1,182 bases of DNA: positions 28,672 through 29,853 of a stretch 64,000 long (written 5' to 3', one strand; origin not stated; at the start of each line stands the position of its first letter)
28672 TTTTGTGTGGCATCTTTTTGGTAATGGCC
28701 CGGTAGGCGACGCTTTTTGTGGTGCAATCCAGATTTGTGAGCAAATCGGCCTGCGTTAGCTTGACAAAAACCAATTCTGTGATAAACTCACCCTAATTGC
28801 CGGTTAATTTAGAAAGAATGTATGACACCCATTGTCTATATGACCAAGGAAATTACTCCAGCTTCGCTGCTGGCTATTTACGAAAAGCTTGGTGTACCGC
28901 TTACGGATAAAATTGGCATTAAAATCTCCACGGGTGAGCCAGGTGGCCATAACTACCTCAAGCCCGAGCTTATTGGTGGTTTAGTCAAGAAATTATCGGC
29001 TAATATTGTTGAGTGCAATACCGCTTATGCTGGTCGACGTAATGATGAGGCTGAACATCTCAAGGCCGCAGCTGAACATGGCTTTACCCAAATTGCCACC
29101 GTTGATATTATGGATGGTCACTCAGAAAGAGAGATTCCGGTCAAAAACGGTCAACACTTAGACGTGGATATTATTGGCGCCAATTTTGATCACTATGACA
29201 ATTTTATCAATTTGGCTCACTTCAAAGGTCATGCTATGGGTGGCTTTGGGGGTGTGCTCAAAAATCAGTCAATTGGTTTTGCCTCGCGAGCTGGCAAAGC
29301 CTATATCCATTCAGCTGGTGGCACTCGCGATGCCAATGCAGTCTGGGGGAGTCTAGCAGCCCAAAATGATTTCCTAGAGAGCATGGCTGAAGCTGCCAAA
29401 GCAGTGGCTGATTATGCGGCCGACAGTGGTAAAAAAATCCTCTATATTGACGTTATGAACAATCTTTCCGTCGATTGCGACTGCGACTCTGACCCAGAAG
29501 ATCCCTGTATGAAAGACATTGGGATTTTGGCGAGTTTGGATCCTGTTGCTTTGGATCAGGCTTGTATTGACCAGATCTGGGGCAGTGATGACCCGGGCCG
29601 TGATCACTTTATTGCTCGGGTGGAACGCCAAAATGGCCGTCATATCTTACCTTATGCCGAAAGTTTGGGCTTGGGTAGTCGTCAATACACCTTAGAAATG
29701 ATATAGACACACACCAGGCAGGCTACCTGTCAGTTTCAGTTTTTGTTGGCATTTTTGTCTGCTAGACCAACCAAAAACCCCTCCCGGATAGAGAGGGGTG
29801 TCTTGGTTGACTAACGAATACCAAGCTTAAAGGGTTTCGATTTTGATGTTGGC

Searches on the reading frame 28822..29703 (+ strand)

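Call 33: search_protein_families(library=pfam, proteins=[window:28822-29703:+], max_evalue=0.00001)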
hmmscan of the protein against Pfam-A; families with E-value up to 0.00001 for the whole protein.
window:28822-29703:+ (294 aa): 1 family
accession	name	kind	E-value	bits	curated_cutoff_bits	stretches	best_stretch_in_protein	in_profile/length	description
PF04015.17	DUF362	-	1.4e-45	156.3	24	1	31-250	1-200/200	Domain of unknown function (DUF362)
